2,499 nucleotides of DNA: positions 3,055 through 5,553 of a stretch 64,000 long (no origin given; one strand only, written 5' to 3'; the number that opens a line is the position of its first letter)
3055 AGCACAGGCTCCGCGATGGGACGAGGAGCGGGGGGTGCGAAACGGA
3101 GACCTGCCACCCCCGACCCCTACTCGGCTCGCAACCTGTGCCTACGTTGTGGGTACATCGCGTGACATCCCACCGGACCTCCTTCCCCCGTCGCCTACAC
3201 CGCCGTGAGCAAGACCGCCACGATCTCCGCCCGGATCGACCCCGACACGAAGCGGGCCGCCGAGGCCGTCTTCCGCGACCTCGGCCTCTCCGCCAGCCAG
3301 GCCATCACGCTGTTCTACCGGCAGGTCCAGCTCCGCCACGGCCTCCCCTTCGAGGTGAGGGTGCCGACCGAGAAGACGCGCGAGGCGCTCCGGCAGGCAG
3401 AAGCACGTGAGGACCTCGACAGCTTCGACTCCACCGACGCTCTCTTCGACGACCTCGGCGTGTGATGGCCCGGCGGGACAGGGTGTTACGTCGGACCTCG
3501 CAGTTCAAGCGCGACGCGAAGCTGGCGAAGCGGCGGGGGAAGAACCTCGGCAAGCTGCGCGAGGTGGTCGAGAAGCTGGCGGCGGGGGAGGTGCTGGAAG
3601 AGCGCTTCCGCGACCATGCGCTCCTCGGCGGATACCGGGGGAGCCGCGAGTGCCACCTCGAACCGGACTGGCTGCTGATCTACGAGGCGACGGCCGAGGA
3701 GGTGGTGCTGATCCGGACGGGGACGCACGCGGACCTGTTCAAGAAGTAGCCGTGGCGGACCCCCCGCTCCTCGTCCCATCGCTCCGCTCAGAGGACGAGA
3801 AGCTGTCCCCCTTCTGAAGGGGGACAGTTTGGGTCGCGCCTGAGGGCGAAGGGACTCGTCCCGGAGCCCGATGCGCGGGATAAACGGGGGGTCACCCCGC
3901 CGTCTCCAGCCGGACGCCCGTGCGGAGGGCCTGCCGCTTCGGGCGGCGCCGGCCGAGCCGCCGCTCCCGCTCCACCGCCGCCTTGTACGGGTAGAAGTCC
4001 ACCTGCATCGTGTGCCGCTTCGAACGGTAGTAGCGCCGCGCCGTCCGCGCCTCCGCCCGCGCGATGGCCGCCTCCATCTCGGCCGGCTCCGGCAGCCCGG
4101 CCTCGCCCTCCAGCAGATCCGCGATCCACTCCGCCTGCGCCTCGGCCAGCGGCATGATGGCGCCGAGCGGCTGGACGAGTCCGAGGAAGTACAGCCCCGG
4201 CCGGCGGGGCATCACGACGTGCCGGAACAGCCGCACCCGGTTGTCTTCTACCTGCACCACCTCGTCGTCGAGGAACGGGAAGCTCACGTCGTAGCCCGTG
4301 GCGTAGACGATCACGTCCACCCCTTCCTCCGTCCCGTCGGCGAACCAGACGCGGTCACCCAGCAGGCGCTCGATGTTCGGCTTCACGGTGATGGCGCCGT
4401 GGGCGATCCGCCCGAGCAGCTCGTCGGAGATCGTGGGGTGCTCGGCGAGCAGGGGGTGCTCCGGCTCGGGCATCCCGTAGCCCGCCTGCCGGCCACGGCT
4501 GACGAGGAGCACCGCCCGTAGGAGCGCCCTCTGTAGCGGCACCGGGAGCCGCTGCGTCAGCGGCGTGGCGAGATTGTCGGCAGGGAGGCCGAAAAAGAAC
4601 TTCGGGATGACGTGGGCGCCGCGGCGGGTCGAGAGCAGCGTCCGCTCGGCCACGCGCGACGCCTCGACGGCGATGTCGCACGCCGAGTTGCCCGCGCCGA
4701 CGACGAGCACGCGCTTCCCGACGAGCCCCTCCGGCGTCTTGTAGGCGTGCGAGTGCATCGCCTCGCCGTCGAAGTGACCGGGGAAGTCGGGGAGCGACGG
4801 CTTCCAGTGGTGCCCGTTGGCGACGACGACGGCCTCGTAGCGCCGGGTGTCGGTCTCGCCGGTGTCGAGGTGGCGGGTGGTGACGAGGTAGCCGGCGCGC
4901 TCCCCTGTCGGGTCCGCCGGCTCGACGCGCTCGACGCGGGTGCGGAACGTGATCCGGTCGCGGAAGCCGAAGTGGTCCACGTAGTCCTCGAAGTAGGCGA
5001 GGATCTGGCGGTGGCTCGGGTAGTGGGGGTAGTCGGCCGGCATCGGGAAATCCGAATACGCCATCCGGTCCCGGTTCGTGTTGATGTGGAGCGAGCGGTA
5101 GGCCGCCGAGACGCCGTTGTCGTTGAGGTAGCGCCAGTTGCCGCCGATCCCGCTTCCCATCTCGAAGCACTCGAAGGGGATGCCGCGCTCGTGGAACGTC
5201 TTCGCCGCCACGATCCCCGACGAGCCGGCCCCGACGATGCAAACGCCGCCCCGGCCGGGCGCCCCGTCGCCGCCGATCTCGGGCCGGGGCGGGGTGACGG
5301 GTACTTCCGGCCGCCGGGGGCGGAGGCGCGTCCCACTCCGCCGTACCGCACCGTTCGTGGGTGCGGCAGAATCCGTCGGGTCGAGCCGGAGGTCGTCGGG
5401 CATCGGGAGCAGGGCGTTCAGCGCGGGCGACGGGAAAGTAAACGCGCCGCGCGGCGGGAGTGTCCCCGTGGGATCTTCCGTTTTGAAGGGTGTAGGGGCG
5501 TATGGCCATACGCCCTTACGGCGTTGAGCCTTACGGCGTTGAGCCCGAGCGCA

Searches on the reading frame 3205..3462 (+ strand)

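Call 19: search_protein_families(library=pfam, proteins=[window:3205-3462:+], max_evalue=0.01)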
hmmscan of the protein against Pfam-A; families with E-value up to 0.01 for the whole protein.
window:3205-3462:+ (86 aa): 1 family
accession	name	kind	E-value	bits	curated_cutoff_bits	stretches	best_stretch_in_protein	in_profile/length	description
PF04221.18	RelB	-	3.3e-14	53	22.4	1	5-83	2-81/82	RelB antitoxin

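Call 86: search_protein_families(library=padloc, proteins=[window:3205-3462:+], max_evalue=0.001)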
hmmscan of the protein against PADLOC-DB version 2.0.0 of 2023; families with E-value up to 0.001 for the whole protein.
window:3205-3462:+ (86 aa): 0 families

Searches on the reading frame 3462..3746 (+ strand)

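Call 19: search_protein_families(library=pfam, proteins=[window:3462-3746:+], max_evalue=0.01)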
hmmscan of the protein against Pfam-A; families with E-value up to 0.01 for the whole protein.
window:3462-3746:+ (95 aa): 2 families
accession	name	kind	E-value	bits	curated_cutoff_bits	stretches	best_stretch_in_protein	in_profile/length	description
PF15738.11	YafQ_toxin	-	4.2e-32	110.7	30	1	9-94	3-88/88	Bacterial toxin of type II toxin-antitoxin system, YafQ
PF05016.21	ParE_toxin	-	0.00013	22.9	23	1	12-92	4-88/89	ParE toxin of type II toxin-antitoxin system, parDE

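Call 86: search_protein_families(library=padloc, proteins=[window:3462-3746:+], max_evalue=0.001)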
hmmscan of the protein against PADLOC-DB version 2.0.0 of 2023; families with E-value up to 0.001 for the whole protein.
window:3462-3746:+ (95 aa): 0 families

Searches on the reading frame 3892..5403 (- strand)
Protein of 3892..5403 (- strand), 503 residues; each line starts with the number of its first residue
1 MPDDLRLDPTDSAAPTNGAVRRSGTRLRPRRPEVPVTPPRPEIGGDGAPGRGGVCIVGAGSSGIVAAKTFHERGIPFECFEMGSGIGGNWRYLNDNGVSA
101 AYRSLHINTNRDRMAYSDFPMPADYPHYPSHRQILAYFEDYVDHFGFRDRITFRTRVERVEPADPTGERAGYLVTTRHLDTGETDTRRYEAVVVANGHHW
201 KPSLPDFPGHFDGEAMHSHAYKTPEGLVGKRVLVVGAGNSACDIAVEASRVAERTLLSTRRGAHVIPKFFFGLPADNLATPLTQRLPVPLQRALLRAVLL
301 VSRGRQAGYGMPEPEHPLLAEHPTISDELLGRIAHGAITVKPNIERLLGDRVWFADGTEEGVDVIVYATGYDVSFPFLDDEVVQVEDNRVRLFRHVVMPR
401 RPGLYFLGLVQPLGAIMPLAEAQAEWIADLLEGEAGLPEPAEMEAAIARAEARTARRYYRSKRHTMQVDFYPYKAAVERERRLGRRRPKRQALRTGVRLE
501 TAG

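Call 19: search_protein_families(library=pfam, proteins=[window:3895-5403:-], max_evalue=0.01)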
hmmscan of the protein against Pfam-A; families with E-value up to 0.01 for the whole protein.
window:3895-5403:- (503 aa): 6 families
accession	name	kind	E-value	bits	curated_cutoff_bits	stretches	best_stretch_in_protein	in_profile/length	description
PF00743.25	FMO-like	-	6.2e-93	312.5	22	1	54-473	4-434/532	Flavin-binding monooxygenase-like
PF13738.12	Pyr_redox_3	-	8.3e-21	74.9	30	1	56-260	2-195/305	Pyridine nucleotide-disulphide oxidoreductase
PF07992.20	Pyr_redox_2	-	1.8e-12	47.7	26.1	1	54-257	3-171/291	Pyridine nucleotide-disulphide oxidoreductase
PF13434.12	Lys_Orn_oxgnase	-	2.4e-11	43.8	21.3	1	146-250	107-209/339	L-lysine 6-monooxygenase/L-ornithine 5-monooxygenase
PF13450.12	NAD_binding_8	-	7.4e-08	33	21.9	1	56-109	1-54/68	NAD(P)-binding Rossmann-like domain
PF00070.33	Pyr_redox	-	0.00018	22.4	22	0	231-259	1-29/82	Pyridine nucleotide-disulphide oxidoreductase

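Call 26: find_encoding_contigs(protein=window:3892-5403:-, flank=10000, max_places=10)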
Protein window:3892-5403:- (503 aa): no gene with exactly this product is on record in the collection.

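Call 32: find_homologous_proteins(query=window:3895-5403:-, max_evalue=1e-50)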
Query window:3895-5403:- (503 aa): 7987 proteins with E <= 1e-50 among 8000 candidates; the best 120 are listed.
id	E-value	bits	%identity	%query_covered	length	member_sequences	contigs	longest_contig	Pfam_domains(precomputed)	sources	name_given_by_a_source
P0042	6.4e-191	654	65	87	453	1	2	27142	PF13434.13,PF00743.26,PF13450.13,PF07992.21,PF13738.13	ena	-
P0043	2.0e-190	652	65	87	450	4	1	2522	PF13434.13,PF00743.26,PF13450.13,PF07992.21,PF13738.13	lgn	-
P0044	1.9e-189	649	64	88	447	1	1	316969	PF13434.13,PF00743.26,PF13450.13,PF07992.21,PF13738.13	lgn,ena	-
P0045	1.9e-188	646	63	87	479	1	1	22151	PF13434.13,PF00743.26,PF13450.13,PF07992.21,PF13738.13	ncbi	-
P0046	1.0e-187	643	65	87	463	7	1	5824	PF13434.13,PF00743.26,PF13450.13,PF07992.21,PF13738.13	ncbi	-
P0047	5.4e-187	641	62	87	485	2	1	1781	PF13434.13,PF00743.26,PF13450.13,PF07992.21,PF13738.13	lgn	-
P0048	6.0e-187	641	63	84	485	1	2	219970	PF00743.26,PF13450.13,PF07992.21,PF13738.13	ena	-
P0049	1.3e-185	636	63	84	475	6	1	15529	PF13434.13,PF00743.26,PF13450.13,PF07992.21,PF13738.13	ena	-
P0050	1.4e-185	636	63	87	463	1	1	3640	PF13434.13,PF00743.26,PF13450.13,PF07992.21,PF00070.34,PF13738.13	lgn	-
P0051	5.8e-184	631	62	87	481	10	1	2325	PF13434.13,PF00743.26,PF13450.13,PF07992.21,PF13738.13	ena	-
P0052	1.9e-182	626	62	83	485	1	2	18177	PF13434.13,PF00743.26,PF13450.13,PF07992.21,PF13738.13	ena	-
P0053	2.4e-182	625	62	87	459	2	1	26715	PF00743.26,PF13450.13,PF07992.21,PF13738.13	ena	-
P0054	1.4e-181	623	62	89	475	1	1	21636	PF13434.13,PF00743.26,PF13450.13,PF07992.21,PF13738.13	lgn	-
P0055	7.4e-181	621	61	88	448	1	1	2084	PF01266.31,PF13434.13,PF00743.26,PF13450.13,PF07992.21,PF13738.13,PF13454.13,PF01494.26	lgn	-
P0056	1.7e-180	619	64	83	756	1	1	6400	PF01266.31,PF13434.13,PF00743.26,PF13450.13,PF07992.21,PF13738.13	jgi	jgi:dimethylaniline monooxygenase (N-oxide forming)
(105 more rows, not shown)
